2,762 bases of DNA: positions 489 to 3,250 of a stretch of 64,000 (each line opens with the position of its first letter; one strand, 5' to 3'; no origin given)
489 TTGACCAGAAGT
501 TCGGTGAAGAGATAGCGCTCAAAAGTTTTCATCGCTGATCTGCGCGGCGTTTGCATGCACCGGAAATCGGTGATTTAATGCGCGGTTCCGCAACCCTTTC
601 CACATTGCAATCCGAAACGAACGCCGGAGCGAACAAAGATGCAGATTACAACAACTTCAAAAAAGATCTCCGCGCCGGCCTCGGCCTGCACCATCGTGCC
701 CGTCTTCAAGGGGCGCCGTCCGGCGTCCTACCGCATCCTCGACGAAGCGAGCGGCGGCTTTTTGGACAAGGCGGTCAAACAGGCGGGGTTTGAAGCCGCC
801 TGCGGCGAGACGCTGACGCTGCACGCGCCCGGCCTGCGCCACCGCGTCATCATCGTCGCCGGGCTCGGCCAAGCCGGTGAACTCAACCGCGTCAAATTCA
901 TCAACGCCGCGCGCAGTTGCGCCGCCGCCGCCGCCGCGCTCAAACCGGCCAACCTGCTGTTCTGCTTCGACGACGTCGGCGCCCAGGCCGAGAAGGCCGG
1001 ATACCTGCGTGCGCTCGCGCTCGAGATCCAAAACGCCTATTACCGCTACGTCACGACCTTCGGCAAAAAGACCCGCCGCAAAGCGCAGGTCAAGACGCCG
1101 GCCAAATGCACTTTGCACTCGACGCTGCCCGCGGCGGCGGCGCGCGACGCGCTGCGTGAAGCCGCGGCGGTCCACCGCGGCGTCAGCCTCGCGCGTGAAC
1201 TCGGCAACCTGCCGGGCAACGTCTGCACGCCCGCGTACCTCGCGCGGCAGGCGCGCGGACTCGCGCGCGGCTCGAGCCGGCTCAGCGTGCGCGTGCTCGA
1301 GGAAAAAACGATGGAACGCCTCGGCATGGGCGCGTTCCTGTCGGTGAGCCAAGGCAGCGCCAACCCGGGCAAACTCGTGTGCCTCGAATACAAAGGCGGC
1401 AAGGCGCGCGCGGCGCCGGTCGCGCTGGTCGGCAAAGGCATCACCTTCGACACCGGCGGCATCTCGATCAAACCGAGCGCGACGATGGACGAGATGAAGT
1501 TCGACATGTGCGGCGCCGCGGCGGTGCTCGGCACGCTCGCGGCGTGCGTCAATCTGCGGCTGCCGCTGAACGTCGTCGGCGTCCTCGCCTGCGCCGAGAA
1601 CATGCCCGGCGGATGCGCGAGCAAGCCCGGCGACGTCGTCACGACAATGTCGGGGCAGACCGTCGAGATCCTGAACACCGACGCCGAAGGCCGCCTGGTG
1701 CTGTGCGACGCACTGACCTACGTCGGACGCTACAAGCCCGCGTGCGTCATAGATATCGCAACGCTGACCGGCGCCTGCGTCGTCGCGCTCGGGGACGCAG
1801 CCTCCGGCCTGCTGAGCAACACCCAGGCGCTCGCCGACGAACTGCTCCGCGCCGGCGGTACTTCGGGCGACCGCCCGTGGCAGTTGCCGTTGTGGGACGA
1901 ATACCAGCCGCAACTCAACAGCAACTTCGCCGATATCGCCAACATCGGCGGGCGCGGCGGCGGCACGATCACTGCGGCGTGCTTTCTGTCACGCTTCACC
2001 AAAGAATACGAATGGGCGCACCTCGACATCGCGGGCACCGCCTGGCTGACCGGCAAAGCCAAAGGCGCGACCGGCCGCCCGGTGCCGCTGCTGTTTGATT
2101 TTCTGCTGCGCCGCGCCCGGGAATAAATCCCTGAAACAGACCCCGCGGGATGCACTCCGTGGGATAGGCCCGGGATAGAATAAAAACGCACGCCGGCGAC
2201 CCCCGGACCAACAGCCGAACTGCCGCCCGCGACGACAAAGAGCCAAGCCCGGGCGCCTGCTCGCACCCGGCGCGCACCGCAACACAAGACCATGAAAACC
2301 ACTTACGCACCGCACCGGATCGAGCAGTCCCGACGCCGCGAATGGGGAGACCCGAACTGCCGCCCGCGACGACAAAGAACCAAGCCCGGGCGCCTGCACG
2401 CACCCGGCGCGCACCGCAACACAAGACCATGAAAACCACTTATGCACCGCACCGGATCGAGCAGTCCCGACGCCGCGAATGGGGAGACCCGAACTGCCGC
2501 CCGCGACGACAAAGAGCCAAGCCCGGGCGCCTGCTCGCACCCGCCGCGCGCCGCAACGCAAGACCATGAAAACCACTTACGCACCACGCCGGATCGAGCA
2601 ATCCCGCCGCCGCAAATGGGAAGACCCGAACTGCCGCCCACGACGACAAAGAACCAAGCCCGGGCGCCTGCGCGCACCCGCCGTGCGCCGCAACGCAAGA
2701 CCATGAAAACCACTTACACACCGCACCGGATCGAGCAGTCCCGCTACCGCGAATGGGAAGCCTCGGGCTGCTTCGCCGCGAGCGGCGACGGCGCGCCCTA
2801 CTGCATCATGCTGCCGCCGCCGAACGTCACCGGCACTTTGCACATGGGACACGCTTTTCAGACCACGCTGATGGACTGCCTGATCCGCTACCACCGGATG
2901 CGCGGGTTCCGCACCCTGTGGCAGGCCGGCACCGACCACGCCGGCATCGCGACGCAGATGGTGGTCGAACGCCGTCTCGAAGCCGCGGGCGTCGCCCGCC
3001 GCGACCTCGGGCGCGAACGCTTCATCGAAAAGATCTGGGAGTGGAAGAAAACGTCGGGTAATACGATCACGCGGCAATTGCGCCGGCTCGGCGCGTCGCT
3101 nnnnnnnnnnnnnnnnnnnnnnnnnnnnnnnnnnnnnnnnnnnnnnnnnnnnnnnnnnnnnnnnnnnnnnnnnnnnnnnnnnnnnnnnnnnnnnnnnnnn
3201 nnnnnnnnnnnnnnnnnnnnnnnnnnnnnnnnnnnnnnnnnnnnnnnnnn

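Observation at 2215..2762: Four tandem 137-bp copies of the valS start region give three serial decoy ORFs, each ATGA-coupled to the next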

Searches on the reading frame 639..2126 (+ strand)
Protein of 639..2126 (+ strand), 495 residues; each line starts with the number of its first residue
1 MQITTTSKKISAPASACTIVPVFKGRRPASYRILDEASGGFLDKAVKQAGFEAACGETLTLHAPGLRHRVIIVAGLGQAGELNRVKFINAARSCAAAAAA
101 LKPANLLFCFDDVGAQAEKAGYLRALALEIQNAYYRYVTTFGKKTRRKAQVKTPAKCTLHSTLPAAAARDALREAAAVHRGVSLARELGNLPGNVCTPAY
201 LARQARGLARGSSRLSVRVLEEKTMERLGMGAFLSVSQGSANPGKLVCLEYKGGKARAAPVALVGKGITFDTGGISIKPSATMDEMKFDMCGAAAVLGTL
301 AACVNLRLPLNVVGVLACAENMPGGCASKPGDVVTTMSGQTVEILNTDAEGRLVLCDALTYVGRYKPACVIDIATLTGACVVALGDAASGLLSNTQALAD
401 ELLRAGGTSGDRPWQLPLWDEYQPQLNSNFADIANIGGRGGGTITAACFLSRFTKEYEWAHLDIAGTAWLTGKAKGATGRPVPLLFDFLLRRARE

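Call 7: find_encoding_contigs(protein=window:639-2126:+, flank=6000, max_places=10)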
Protein window:639-2126:+ (495 aa): no gene with exactly this product is on record in the collection.

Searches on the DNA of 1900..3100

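Call 6: search_rna_families(source=window, start=1900, end=3100, threshold=evalue, max_evalue=1)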
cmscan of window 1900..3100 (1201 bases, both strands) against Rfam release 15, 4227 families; matches with E-value up to 1: 1.
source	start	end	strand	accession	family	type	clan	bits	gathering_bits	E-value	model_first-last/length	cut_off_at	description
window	2736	2774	+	RF02470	Ms_IGR-8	Gene; sRNA;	-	17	44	0.78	1-63/63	no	Mycobacterium sRNA Ms_IGR-8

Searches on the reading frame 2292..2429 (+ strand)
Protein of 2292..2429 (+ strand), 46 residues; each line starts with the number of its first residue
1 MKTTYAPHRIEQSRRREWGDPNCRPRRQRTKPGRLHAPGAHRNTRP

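Call 29: search_protein_families(library=pfam, proteins=[window:2292-2429:+], max_evalue=0.01)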
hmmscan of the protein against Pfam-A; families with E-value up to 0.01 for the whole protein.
seq(46 aa): 0 families
